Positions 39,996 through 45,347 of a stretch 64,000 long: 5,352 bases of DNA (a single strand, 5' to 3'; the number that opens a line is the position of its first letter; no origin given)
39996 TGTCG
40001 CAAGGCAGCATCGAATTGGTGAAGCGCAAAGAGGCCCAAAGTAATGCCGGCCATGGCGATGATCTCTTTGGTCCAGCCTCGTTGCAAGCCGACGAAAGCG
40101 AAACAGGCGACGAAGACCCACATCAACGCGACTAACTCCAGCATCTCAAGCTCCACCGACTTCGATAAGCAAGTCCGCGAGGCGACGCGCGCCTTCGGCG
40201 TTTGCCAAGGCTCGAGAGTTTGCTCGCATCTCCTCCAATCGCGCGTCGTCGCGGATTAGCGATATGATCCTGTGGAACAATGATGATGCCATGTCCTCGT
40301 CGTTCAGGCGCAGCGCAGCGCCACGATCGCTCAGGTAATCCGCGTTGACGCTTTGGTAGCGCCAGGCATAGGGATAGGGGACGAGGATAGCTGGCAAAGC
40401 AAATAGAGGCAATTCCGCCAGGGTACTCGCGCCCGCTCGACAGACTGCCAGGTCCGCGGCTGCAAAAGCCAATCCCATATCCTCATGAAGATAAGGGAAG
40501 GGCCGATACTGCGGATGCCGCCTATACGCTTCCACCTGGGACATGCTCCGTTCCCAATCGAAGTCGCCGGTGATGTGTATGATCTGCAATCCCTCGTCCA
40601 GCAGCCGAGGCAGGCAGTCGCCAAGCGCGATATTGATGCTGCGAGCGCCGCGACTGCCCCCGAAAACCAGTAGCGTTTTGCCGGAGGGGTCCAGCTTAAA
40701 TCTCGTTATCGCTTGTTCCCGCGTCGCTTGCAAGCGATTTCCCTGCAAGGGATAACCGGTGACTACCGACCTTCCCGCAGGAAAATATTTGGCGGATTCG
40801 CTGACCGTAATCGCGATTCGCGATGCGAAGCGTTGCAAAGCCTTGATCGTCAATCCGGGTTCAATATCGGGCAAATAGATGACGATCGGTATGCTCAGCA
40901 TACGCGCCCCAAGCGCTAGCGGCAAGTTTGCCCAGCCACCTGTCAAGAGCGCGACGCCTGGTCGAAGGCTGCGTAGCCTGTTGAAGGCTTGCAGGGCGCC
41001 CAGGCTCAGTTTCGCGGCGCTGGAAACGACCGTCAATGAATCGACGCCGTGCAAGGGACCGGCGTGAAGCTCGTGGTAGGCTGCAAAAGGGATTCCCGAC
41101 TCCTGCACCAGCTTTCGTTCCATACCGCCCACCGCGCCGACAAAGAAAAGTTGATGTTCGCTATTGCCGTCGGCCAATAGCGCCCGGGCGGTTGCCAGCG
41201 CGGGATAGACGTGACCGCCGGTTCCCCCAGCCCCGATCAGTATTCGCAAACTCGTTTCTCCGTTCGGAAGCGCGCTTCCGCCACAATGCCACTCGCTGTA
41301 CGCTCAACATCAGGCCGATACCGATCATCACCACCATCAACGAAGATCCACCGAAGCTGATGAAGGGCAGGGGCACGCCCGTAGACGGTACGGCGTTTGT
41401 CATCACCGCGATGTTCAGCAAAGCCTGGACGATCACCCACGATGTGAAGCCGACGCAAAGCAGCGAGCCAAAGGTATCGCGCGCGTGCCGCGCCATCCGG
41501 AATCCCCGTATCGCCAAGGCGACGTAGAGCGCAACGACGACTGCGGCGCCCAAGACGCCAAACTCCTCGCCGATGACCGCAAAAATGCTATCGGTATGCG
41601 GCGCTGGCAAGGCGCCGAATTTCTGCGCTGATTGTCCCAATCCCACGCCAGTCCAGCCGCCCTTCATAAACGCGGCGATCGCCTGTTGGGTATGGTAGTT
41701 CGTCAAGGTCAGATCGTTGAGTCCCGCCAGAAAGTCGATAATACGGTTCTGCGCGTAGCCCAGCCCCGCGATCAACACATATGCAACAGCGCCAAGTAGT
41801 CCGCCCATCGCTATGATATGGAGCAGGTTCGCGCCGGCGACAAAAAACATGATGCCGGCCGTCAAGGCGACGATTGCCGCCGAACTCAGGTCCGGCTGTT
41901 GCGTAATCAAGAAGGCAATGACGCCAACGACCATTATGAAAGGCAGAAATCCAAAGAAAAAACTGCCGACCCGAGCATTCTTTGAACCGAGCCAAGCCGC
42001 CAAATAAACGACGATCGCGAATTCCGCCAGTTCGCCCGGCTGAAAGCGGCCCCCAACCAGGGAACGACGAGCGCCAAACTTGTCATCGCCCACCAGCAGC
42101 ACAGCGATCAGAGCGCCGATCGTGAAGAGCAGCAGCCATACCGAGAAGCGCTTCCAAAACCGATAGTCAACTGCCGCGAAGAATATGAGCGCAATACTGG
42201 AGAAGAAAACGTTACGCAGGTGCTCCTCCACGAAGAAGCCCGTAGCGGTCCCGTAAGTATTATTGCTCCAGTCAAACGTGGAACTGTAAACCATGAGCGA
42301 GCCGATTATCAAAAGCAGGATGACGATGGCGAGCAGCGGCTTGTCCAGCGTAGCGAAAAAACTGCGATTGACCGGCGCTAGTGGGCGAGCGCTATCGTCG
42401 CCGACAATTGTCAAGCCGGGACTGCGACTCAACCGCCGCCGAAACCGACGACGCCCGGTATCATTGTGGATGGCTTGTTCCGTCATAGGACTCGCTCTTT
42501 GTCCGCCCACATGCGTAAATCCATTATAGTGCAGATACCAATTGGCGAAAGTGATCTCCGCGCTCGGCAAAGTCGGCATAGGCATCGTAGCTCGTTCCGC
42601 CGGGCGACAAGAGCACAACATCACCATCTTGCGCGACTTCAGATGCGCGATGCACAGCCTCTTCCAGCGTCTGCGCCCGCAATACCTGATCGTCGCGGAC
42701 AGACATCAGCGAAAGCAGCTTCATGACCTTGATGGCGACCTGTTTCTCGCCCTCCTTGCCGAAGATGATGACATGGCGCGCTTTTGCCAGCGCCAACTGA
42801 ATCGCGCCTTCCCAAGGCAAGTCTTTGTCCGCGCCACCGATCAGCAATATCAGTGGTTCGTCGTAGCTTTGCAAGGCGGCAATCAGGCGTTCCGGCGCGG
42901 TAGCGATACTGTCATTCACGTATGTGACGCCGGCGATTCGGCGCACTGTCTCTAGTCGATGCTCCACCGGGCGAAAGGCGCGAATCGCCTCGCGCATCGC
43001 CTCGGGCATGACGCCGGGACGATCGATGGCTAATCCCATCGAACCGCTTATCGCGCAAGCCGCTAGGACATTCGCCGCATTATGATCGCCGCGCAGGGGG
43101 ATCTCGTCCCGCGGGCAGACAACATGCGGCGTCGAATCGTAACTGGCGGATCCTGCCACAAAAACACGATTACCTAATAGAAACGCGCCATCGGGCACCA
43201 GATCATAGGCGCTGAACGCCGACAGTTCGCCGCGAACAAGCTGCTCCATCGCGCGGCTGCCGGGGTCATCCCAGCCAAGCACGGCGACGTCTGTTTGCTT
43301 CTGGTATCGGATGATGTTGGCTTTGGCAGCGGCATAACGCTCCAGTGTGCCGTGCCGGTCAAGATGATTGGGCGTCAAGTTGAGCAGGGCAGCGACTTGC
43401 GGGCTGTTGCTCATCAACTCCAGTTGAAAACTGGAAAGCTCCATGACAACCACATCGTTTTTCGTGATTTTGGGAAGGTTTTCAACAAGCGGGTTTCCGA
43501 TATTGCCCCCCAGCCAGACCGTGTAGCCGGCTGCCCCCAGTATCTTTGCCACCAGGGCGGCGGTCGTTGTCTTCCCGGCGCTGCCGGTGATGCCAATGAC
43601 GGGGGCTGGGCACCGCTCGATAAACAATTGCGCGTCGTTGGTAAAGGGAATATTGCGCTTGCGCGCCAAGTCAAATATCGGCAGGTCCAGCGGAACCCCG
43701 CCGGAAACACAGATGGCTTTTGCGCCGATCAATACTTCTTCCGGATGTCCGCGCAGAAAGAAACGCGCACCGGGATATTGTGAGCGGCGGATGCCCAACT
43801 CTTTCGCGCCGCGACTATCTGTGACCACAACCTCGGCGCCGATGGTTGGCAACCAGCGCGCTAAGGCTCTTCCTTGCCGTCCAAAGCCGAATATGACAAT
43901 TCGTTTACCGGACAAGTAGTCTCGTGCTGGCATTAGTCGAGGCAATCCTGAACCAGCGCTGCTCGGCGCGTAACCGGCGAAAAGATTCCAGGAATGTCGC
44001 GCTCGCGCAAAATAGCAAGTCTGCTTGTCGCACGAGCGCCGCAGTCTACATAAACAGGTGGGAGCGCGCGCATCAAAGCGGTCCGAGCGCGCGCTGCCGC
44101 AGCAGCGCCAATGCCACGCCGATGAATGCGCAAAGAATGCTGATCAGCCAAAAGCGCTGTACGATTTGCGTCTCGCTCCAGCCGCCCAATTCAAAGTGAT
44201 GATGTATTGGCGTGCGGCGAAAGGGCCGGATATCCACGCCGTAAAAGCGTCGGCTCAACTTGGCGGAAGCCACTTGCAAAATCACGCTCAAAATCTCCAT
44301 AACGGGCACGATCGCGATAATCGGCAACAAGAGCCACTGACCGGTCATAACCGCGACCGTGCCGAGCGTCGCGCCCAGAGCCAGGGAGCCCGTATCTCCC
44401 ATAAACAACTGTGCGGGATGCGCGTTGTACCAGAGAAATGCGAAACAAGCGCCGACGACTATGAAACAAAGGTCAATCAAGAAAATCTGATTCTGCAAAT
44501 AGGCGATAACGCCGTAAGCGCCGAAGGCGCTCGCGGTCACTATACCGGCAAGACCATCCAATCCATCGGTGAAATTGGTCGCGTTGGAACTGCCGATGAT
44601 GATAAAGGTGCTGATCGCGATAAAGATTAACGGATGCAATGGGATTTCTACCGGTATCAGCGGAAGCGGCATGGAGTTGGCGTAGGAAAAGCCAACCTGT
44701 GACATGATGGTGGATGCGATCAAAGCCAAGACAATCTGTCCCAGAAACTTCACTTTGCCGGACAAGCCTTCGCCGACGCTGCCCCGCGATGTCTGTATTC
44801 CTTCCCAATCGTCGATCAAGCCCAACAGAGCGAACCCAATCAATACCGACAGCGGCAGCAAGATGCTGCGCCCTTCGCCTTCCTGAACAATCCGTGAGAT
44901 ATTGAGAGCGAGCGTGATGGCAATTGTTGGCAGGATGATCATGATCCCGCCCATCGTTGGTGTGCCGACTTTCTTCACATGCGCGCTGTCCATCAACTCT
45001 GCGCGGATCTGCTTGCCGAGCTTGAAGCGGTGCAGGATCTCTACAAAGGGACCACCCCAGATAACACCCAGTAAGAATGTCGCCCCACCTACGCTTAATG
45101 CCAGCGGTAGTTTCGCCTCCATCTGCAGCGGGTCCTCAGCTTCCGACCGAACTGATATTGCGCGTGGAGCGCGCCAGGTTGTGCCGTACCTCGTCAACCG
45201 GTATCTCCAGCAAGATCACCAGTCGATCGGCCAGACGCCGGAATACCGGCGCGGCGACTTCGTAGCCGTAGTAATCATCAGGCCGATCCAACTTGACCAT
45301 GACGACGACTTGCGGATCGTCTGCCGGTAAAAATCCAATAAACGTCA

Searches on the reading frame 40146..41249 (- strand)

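Call 22: search_protein_families(library=pfam, proteins=[window:40146-41249:-], max_evalue=0.00001)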
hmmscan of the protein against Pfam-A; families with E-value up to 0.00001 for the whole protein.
window:40146-41249:- (367 aa): 2 families
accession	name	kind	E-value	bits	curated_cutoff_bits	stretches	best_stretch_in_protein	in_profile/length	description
PF04101.22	Glyco_tran_28_C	-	1.1e-30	107.3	22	1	192-353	1-162/166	Glycosyltransferase family 28 C-terminal domain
PF03033.26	Glyco_transf_28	-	2.8e-18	66.8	26.2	1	3-147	1-139/139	Glycosyltransferase family 28 N-terminal domain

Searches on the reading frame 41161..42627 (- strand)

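Call 22: search_protein_families(library=pfam, proteins=[window:41161-42627:-], max_evalue=0.00001)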
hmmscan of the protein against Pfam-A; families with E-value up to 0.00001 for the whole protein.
window:41161-42627:- (488 aa): 1 family
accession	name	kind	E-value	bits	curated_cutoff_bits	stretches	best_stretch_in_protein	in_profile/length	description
PF01098.24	FTSW_RODA_SPOVE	-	5.4e-80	269.5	26.4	1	99-445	5-352/356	Cell cycle protein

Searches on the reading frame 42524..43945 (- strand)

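Call 22: search_protein_families(library=pfam, proteins=[window:42524-43945:-], max_evalue=0.00001)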
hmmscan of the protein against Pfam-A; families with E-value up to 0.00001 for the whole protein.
window:42524-43945:- (473 aa): 3 families
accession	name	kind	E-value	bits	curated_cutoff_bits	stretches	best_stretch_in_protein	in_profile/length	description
PF08245.18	Mur_ligase_M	-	5.5e-29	102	24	1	119-299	1-199/200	Mur ligase middle domain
PF02875.26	Mur_ligase_C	-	3.5e-12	47.7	28.4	1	329-448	1-125/127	Mur ligase, glutamate ligase domain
PF21799.2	MurD-like_N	-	3.5e-07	30.8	27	1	14-100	1-85/88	Mur ligase MurD-like, N-terminal domain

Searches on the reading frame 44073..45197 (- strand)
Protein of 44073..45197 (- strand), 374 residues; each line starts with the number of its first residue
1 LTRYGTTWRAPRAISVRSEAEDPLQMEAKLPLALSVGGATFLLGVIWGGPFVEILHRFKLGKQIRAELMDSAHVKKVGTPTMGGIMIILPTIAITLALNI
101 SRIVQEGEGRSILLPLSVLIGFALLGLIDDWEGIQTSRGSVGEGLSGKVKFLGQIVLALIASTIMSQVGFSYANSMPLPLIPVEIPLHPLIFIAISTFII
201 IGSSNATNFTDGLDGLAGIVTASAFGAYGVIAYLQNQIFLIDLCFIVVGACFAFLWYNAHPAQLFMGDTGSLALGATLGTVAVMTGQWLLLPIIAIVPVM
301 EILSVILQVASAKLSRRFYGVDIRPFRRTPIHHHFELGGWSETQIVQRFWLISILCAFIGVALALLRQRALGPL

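Call 22: search_protein_families(library=pfam, proteins=[window:44073-45197:-], max_evalue=0.00001)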
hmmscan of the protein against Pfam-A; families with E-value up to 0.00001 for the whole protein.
window:44073-45197:- (374 aa): 1 family
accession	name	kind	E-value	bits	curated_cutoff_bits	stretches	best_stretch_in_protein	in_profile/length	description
PF00953.26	Glycos_transf_4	-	2.9e-37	128.6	27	1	116-285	5-159/160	Glycosyl transferase family 4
